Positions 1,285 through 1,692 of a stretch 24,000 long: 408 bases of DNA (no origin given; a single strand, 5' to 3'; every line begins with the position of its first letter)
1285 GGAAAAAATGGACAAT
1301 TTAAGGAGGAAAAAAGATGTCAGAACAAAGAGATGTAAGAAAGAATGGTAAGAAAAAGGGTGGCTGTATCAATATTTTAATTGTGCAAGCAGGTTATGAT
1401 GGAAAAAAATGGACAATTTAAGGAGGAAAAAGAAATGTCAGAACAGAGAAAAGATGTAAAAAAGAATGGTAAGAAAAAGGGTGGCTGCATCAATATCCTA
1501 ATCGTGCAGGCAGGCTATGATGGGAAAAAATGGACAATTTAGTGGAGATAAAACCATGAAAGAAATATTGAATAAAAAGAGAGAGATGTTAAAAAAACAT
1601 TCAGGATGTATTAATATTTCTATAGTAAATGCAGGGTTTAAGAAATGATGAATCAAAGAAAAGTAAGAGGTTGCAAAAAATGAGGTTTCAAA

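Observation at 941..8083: Radical SAM/SPASM RiPP operon with six tandem precursor genes that I cannot assign to a described class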

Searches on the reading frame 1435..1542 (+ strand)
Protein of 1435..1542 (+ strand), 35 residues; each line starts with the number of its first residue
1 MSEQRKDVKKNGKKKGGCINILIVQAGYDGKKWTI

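Call 3: search_protein_families(library=ncbifam, proteins=[window:1435-1542:+], max_evalue=0.01)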
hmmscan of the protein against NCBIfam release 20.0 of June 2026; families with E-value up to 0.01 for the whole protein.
window:1435-1542:+ (35 aa): 0 families

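Call 4: search_protein_families(library=pfam, proteins=[window:1435-1542:+], max_evalue=0.01)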
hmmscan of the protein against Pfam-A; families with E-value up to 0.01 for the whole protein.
window:1435-1542:+ (35 aa): 0 families

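Call 16: search_protein_families(library=ncbifam, proteins=[window:1435-1539:+], max_evalue=10)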
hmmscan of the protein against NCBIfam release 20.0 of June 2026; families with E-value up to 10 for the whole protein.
seq(35 aa): 0 families

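Call 72: list_cluster_members(proteins=[window:1435-1539:+, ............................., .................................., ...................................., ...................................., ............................, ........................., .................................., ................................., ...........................])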
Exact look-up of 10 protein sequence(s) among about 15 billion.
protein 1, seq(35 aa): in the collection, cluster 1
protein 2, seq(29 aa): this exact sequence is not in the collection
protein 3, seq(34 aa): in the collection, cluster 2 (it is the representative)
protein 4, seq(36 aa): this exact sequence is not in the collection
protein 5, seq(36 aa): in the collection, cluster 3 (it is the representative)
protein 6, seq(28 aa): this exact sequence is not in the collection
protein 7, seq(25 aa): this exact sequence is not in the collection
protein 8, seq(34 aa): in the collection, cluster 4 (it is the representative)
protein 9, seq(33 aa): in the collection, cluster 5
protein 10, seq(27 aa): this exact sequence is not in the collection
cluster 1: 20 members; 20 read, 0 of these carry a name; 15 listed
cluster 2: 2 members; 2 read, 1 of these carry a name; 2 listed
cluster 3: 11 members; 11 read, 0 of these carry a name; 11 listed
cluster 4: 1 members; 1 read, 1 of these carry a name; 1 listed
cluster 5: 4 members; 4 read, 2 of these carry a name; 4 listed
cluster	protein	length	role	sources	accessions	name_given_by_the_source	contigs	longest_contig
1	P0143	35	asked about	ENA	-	-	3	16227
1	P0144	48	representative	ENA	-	-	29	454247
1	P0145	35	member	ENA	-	-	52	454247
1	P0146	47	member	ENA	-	-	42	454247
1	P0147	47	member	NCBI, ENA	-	-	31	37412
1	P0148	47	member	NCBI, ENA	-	-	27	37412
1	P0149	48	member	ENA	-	-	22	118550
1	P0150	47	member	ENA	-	-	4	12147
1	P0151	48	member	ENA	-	-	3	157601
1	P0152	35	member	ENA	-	-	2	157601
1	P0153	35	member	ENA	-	-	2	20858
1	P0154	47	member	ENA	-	-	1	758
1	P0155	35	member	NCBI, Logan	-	-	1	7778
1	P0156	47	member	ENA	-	-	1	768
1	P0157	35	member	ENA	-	-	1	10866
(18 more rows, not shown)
